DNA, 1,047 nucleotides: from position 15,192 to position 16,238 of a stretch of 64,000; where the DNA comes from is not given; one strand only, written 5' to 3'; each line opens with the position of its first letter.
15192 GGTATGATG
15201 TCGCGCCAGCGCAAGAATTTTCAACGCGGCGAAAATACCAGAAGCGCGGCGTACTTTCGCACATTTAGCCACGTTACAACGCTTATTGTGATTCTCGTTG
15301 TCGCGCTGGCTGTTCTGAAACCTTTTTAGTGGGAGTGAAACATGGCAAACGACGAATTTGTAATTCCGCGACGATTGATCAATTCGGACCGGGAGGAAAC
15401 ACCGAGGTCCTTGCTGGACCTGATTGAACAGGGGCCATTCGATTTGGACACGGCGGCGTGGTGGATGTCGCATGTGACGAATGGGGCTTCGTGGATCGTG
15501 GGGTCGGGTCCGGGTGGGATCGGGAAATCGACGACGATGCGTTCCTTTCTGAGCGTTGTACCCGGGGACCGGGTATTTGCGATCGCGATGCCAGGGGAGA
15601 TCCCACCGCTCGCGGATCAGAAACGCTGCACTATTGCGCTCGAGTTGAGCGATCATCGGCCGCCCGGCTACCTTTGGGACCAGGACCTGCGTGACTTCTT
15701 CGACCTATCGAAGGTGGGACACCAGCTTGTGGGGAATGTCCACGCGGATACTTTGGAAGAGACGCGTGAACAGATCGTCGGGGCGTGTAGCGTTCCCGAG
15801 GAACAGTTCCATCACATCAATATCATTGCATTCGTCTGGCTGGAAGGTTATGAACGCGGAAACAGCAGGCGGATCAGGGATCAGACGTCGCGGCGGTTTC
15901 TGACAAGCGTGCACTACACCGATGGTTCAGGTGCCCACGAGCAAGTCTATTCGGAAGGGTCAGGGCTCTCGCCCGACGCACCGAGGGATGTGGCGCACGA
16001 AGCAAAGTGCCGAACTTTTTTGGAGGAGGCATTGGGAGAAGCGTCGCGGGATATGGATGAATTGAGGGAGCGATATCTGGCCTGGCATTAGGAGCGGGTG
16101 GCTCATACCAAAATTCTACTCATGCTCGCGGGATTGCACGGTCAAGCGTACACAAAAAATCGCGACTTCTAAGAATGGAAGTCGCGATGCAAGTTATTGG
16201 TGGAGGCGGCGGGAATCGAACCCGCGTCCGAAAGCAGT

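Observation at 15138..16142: GC-rich single-gene insertion (P-loop NTPase) between hemJ and ssrA, flanked by direct repeats copied from inside hemJ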

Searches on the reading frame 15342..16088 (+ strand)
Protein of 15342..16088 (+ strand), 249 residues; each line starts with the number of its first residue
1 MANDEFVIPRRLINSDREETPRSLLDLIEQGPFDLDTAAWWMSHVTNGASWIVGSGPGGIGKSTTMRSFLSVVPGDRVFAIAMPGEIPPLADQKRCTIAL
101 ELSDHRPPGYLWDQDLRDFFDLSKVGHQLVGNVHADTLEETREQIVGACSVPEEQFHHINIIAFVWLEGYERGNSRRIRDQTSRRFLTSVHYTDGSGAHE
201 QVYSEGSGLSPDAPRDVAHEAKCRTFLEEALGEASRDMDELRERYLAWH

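Call 6: search_protein_families(library=pfam, proteins=[window:15342-16088:+], max_evalue=1)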
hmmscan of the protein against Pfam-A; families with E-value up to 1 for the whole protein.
window:15342-16088:+ (249 aa): 1 family
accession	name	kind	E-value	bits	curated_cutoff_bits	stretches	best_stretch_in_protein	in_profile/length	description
PF13191.12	AAA_16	-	0.19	12.7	32.6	1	55-80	30-56/167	AAA ATPase domain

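Call 7: search_protein_families(library=ncbifam, proteins=[window:15342-16088:+], max_evalue=1)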
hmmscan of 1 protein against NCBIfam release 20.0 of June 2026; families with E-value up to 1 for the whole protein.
window:15342-16088:+ (249 aa): 2 families
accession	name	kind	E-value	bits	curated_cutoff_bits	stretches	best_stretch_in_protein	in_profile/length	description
NF058587.1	archaellum_moto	equivalog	0.03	13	550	1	18-79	245-306/527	archaellum flagellar ATPase motor FlaI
NF053534.1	T4PilAsmATPsTfpB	equivalog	0.23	9.8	850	1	21-78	308-365/584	type IV pilus assembly ATPase TfpB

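Call 8: search_protein_families(library=padloc, proteins=[window:15342-16088:+], max_evalue=1)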
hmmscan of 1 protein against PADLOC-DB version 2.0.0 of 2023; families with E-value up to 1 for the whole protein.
window:15342-16088:+ (249 aa): 0 families

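Call 9: search_protein_families(library=phrogs, proteins=[window:15342-16088:+], max_evalue=1)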
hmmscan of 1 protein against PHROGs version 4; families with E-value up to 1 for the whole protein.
window:15342-16088:+ (249 aa): 2 families
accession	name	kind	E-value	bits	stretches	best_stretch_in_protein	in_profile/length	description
phrog_32750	-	unknown function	0.14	13.7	1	125-168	34-77/102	-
phrog_296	-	integration and excision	0.42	10.2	0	38-84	307-351/626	DNA transposition protein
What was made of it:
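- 15342..16091 (+): 249-aa stand-alone GspE/FlaI-type C-terminal ATPase domain. Features: Walker A G54-T64, invariant E101 (putative Walker B Glu), His-box-like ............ GC 0.575, GC3 0.664. No Pfam, PADLOC or NCBIfam family is assigned (calls 6-9).
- Tried and rejected: Pfam, NCBIfam, PADLOC and PHROGs scans of the protein gave nothing significant (calls 6-9).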

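Call 10: find_homologous_proteins(query=window:15342-16088:+)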
Query window:15342-16088:+ (249 aa): 132 proteins with E <= 0.001 among 950 candidates; the best 120 are listed.
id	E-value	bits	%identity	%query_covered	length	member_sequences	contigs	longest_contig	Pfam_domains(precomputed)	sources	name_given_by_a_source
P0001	1.0e-158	544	95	100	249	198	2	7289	-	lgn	-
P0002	1.5e-158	544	95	100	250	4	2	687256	-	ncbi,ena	-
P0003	3.7e-157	539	94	100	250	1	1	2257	-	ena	-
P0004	9.9e-145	499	88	99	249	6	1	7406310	-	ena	-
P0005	2.2e-131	455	80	100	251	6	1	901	-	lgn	-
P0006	1.6e-128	446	79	97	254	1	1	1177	-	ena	-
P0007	8.5e-122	424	97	76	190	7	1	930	-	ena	-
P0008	2.7e-115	402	95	74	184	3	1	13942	-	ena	-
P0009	1.3e-109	384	94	72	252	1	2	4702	-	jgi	jgi:hypothetical protein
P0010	3.1e-84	300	88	61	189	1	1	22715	-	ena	-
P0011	3.2e-83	297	54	100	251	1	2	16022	-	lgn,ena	-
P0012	3.3e-82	294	56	100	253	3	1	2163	-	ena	-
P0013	4.8e-81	290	57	93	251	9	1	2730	-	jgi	jgi:hypothetical protein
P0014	1.8e-80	288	52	100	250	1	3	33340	-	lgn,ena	-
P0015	4.4e-80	287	55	96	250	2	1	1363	-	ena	-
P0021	6.7e-79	283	55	96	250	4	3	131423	-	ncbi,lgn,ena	-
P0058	3.2e-74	268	54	96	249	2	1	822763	-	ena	-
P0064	6.5e-74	267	51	97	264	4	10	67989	-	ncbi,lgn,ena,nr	ncbi:MAG: hypothetical protein QGI86_13370 [Candidatus Poribacteria bacterium]|nr:hypothetical prote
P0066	1.3e-73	266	52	98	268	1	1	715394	-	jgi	jgi:hypothetical protein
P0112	4.7e-65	238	48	95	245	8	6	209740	-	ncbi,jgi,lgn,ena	jgi:hypothetical protein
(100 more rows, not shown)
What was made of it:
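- The family is widespread in Latescibacterota, Poribacteria and Handelsmanbacteria (call 10).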

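Call 11: find_encoding_contigs(protein=P0002, flank=6000, max_places=3)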
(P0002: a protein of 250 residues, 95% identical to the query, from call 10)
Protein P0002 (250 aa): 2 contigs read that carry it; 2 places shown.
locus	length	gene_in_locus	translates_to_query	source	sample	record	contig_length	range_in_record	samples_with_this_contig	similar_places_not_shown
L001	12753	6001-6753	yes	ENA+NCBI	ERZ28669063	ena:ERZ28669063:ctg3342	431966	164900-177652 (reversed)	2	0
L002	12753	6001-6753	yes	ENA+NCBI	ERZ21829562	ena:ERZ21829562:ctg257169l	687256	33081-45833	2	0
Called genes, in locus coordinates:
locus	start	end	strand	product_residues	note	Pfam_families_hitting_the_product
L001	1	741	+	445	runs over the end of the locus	PF00202:Aminotran_3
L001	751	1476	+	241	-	PF01522:Polysacc_deac_1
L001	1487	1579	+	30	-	-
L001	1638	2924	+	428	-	PF00872:Transposase_mut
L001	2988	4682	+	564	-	PF03235:GmrSD_N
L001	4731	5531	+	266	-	PF05721:PhyH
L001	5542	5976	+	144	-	PF03653:UPF0093, PF05425:CopD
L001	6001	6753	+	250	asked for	-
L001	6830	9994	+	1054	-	PF13086:AAA_11, PF13245:AAA_19 (faint), PF13604:AAA_30 (faint), PF13087:AAA_12, PF04480:DUF559, PF18741:MTES_1575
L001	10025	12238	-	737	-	-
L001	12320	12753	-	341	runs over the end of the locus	-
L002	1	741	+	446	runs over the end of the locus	PF00202:Aminotran_3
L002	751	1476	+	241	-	PF01522:Polysacc_deac_1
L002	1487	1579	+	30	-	-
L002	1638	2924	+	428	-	PF00872:Transposase_mut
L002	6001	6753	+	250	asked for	-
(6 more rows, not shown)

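Call 12: find_encoding_contigs(protein=P0004, flank=6000, max_places=3)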
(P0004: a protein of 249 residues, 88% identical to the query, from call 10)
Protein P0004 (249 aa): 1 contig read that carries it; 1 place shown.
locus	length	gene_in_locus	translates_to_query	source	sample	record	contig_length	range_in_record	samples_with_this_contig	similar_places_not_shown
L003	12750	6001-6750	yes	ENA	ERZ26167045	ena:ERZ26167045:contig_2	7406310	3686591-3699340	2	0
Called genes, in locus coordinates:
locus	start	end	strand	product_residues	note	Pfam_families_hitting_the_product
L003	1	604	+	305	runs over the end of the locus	PF02366:PMT (weak), PF13231:PMT_2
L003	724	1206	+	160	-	-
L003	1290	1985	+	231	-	-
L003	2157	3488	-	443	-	PF13701:DDE_Tnp_1_4, PF01609:DDE_Tnp_1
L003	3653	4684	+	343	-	PF08240:ADH_N, PF16912:Glu_dehyd_C, PF00107:ADH_zinc_N, PF13602:ADH_zinc_N_2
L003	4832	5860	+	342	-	PF08240:ADH_N, PF16912:Glu_dehyd_C, PF00107:ADH_zinc_N, PF13602:ADH_zinc_N_2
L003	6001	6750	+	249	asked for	-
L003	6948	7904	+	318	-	PF00248:Aldo_ket_red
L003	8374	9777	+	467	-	PF01408:GFO_IDH_MocA, PF02894:GFO_IDH_MocA_C, PF22725:GFO_IDH_MocA_C3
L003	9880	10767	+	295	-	PF01261:AP_endonuc_2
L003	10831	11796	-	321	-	PF02826:2-Hacid_dh_C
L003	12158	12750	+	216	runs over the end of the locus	PF07638:Sigma70_ECF (weak), PF04542:Sigma70_r2, PF08281:Sigma70_r4_2, PF04545:Sigma70_r4 (weak)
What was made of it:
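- The 88%-identical homologue is elsewhere in its genome (call 12).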

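Call 13: find_encoding_contigs(protein=P0021, flank=6000, max_places=3)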
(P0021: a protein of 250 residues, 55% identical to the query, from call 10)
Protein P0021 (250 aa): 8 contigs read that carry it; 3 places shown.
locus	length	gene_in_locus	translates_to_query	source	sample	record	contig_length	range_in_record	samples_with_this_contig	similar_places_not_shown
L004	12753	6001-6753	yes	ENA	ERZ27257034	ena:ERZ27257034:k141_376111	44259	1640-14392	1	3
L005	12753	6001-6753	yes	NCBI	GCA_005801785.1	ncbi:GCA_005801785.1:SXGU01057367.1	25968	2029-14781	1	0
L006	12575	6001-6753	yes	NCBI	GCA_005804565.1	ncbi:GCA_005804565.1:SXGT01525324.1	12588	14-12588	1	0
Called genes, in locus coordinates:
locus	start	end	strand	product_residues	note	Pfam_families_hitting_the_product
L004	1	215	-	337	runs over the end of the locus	PF00248:Aldo_ket_red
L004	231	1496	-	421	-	PF13378:MR_MLE_C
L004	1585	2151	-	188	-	PF13505:OMP_b-brl (faint)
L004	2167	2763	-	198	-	PF13036:LpoB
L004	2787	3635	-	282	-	-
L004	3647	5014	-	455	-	-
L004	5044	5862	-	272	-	PF12138:Spherulin4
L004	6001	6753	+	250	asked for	-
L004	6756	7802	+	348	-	PF01408:GFO_IDH_MocA, PF03447:NAD_binding_3 (weak), PF22725:GFO_IDH_MocA_C3, PF02894:GFO_IDH_MocA_C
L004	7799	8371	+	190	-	PF00588:SpoU_methylase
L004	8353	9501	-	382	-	PF07719:TPR_2 (faint), PF13174:TPR_6 (faint), PF13428:TPR_14 (faint), PF13432:TPR_16 (faint), PF13424:TPR_12 (weak)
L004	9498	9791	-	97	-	-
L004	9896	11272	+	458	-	PF00890:FAD_binding_2 (weak), PF01134:GIDA (faint), PF01262:AlaDh_PNT_C (faint), PF07992:Pyr_redox_2, PF12831:FAD_oxidored (weak), PF13738:Pyr_redox_3 (weak), PF00070:Pyr_redox, PF02852:Pyr_redox_dim, +5 more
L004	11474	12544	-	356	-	PF01208:URO-D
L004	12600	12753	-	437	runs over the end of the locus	PF07994:NAD_binding_5, PF01658:Inos-1-P_synth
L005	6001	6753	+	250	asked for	-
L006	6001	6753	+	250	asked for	-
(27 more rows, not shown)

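Call 25: search_solved_structures(query=A1, max_evalue=10, show_alignments=2)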
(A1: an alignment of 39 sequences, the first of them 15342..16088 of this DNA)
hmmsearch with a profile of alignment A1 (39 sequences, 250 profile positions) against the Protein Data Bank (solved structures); distinct sequences matched with E-value up to 10: 41.
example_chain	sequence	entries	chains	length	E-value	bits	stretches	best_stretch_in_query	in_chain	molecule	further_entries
4ii7_A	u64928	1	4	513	0.00021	24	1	17-80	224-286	FlaI ATPase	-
2oap_1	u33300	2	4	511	0.00024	23.8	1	21-80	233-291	Type II secretion system protein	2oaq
4ihq_A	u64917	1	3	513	0.00025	23.7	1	17-80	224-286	FlaI ATPase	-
2eyu_A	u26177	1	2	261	0.0056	19.3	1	50-99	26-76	twitching motility protein PilT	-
3jvu_A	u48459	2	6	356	0.0081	18.8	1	42-100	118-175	Twitching mobility protein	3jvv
10my_A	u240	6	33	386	0.011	18.3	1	51-100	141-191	PilT/PilU family type 4a pilus ATPase | Twitching motility protein PilT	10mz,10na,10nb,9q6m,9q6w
2gsz_A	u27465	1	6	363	0.014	18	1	50-99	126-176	twitching motility protein PilT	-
2ewv_A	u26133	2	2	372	0.014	18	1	50-99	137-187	twitching motility protein PilT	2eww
8pfh_B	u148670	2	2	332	0.017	17.7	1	40-72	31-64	Cell division control protein 3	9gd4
5zfq_A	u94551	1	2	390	0.022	17.3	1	50-100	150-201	Twitching motility pilus retraction protein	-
8sd5_A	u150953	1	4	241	0.069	15.7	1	113-168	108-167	6-hydroxymethyl-7,8-dihydropterin pyrophosphokinase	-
6ojx_A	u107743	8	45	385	0.078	15.5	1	51-100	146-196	Twitching motility pilus retraction ATPase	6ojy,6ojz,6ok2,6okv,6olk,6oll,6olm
3io3_A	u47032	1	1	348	0.097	15.2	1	33-69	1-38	DEHA2D07832p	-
2gza_A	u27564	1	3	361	0.19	14.3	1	32-79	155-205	Type IV secretion system protein VirB11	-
6upr_B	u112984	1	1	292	0.26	13.8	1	44-72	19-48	Septin-8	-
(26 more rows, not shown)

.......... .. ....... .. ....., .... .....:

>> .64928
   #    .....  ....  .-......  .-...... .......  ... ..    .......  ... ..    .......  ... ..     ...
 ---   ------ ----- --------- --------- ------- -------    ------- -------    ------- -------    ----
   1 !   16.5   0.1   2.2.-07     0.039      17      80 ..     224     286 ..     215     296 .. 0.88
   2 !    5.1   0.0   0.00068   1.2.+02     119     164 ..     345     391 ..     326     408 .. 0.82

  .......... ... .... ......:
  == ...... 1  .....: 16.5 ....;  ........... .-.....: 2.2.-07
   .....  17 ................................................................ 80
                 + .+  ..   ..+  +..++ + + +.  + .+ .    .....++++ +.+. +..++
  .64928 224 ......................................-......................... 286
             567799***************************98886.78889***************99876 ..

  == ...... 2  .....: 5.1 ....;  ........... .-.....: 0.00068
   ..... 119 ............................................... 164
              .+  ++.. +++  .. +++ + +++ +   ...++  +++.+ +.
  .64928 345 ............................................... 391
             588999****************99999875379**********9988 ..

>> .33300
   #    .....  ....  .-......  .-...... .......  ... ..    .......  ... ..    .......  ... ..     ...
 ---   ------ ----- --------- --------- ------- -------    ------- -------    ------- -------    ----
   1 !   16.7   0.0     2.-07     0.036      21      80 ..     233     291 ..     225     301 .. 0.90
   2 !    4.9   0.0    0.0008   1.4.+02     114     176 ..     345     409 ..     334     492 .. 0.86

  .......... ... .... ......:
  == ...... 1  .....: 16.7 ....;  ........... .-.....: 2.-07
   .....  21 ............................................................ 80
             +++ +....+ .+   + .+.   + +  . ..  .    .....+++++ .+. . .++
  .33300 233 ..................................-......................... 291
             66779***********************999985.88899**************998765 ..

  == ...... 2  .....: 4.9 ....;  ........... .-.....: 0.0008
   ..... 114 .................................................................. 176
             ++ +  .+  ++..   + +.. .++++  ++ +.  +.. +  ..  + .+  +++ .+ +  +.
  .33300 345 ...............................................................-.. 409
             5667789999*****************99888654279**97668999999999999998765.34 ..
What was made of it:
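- On T2SSE secretion-ATPase superfamily (Pfam PF00437): HMMER aligns both motifs to FlaI (call 25).
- Closest known: Archaeal-type secretion/assembly ATPases GspE. Same: The helix before the P-loop, the Walker A motif and the His-box (GH..vgnvHA against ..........) align at sequence level (call 25).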

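Call 34: predict_structure(alignment_id=A1)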
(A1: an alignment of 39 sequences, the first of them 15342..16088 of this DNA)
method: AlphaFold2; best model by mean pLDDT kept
length: 249 residues; sequences in the alignment: 39
mean_pLDDT: 88.9   pTM: 0.89
mean pLDDT of the five models: 88.9, 88.9, 87.9, 87.3, 87.2
residues with pLDDT >= 90: 175; 70-90: 46; 50-70: 25; < 50: 3
segments of 3 or more residues with pLDDT < 50: 1-3
pLDDT, mean of each block of 10 residues (from residue 1): 63 64 89 91 98 83 91 94 92 93 84 96 96 95 97 98 88 63 80 97 94 96 97 91 93
secondary structure, 60 per line:
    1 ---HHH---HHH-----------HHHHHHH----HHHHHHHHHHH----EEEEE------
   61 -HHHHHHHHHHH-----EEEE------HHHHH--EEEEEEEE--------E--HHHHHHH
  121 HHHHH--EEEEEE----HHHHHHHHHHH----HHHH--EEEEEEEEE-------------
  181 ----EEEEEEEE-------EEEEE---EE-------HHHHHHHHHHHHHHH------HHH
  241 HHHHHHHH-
elements in order: H24-30 H35-45 E50-54 H62-72 E78-81 H88-92 E95-102 H114-125 E128-133 H138-148 H153-156 E159-167 E185-192 E200-204 H217-231 H238-248
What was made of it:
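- AF2 model with pLDDT 88.9 (call 34).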

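Call 38: fold_search(model_id=the predicted structure, library=pdb)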
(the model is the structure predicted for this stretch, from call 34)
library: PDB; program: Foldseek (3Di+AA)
matches with E <= 10: 706; with E <= 0.001: 18
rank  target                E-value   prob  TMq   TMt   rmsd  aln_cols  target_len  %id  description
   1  2oap_2                6.3e-10  1.00  0.70  0.37   4.3       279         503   17  Crystal structure of the archaeal secretion ATPase GspE in complex with AMP-PNP (released 2007-02-13)
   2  4ii7_B                4.7e-09  1.00  0.65  0.34   5.6       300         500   14  Archaellum Assembly ATPase FlaI (released 2013-03-06)
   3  2oap_1                4.9e-09  1.00  0.73  0.38   3.7       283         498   17  Crystal structure of the archaeal secretion ATPase GspE in complex with AMP-PNP (released 2007-02-13)
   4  4ihq_A                5.3e-09  1.00  0.69  0.35   5.3       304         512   13  Archaellum Assembly ATPase FlaI bound to ADP (released 2013-03-06)
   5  4ii7_A                5.9e-09  1.00  0.68  0.35   5.5       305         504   14  Archaellum Assembly ATPase FlaI (released 2013-03-06)
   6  4ii7_D                1.5e-08  1.00  0.69  0.36   5.1       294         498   14  Archaellum Assembly ATPase FlaI (released 2013-03-06)
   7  4ii7_C                1.7e-08  1.00  0.70  0.36   4.9       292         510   14  Archaellum Assembly ATPase FlaI (released 2013-03-06)
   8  4ihq_C                2.4e-08  1.00  0.69  0.35   4.7       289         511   14  Archaellum Assembly ATPase FlaI bound to ADP (released 2013-03-06)
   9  8rkd_A                4.2e-06  1.00  0.59  0.36   7.2       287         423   12  TadA/CpaF with AMPPNP (released 2024-08-14)
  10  8rjf_A                1.4e-05  1.00  0.54  0.34   8.1       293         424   13  TadA/CpaF with ADP (released 2024-08-14)
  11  3jc8_Ba               2.1e-05  1.00  0.55  0.32  11.3       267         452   14  Architectural model of the type IVa pilus machine in a piliated state (released 2016-03-16)
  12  9e24_A                9.8e-05  1.00  0.56  0.35   7.4       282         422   13  Closed structure of CpaF without nucleotides (Apo dataset) (released 2025-04-23)
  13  2gza_C                1.7e-04  1.00  0.44  0.34   9.3       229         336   17  Crystal structure of the VirB11 ATPase from the Brucella Suis type IV secretion system in complex with sulphate (released 2006-07-11)
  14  5f4h_C                2.0e-04  1.00  0.40  0.24   6.8       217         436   15  Archael RuvB-like Holiday junction helicase (released 2016-12-21)
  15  2gza_B                2.6e-04  1.00  0.45  0.36  14.3       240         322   17  Crystal structure of the VirB11 ATPase from the Brucella Suis type IV secretion system in complex with sulphate (released 2006-07-11)
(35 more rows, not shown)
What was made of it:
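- On T2SSE secretion-ATPase superfamily (Pfam PF00437): Foldseek E 6e-10 (call 38).
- Foldseek E 6e-10 (call 38); PDB profile hit to FlaI at E 2e-4 (call 25).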

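Call 49: find_related_loci(query=A1, collection=metagenome_contigs, flank=6000)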
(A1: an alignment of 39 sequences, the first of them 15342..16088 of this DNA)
Query A1 (249 aa) in metagenome_contigs; peptide patterns used: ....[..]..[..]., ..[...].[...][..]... (x = any residue, [..] = any of these).
600 stretches matched a pattern (row limit reached: there are more); 9 encode a relative of the query (tblastn E <= 1e-3); 9 distinct loci.
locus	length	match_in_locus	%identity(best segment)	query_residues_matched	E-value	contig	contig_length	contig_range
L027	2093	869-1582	55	11-247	3e-85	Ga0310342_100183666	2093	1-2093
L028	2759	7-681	52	22-247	2e-78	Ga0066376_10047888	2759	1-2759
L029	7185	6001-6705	51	11-246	2e-75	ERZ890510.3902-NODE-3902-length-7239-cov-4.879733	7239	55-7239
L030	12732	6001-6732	49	3-247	5e-75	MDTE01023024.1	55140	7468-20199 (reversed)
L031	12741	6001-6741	46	1-248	3e-70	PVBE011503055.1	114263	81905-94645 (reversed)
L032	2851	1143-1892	42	1-248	4e-65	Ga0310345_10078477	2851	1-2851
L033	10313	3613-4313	52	14-248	5e-69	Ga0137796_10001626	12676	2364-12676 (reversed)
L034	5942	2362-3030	30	23-246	8e-21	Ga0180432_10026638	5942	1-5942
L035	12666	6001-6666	31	23-245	5e-25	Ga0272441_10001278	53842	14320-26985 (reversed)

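Call 50: find_related_loci(query=A1, collection=viral_contigs, flank=6000)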
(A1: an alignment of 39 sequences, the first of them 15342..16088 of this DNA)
Query A1 (249 aa) in viral_contigs; peptide patterns used: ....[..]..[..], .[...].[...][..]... (x = any residue, [..] = any of these).
600 stretches matched a pattern, but none encodes a relative of the query by tblastn (E <= 1e-3).
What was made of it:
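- Tried and rejected: A viral-contig scan for relatives found none (call 50).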

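Call 51: find_encoding_contigs(protein=P0058, flank=5000, max_places=1)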
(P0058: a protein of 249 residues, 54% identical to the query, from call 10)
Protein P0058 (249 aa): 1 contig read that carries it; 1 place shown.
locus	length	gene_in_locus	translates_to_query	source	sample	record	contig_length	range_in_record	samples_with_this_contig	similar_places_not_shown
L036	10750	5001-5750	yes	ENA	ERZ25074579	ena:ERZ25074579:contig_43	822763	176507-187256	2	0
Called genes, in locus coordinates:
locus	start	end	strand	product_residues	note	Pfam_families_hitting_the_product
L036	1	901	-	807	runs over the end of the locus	PF12704:MacB_PCD, PF02687:FtsX, PF12704:MacB_PCD (weak), PF02687:FtsX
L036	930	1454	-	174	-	PF00583:Acetyltransf_1 (weak), PF13673:Acetyltransf_10 (weak), PF13508:Acetyltransf_7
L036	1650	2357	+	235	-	PF07722:Peptidase_C26, PF00117:GATase, PF13507:GATase_5 (faint)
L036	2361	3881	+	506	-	PF00884:Sulfatase, PF01663:Phosphodiest (faint), PF16347:SGSH_C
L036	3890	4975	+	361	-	PF07914:DUF1679, PF02958:EcKL, PF01636:APH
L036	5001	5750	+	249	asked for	-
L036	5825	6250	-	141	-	PF16798:DUF5069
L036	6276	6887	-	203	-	PF01810:LysE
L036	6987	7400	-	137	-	PF00581:Rhodanese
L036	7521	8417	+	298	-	PF00126:HTH_1, PF03466:LysR_substrate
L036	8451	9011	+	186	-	PF13302:Acetyltransf_3, PF00583:Acetyltransf_1 (weak)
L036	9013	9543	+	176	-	PF00156:Pribosyltran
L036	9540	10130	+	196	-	PF00293:NUDIX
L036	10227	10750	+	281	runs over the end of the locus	PF04909:Amidohydro_2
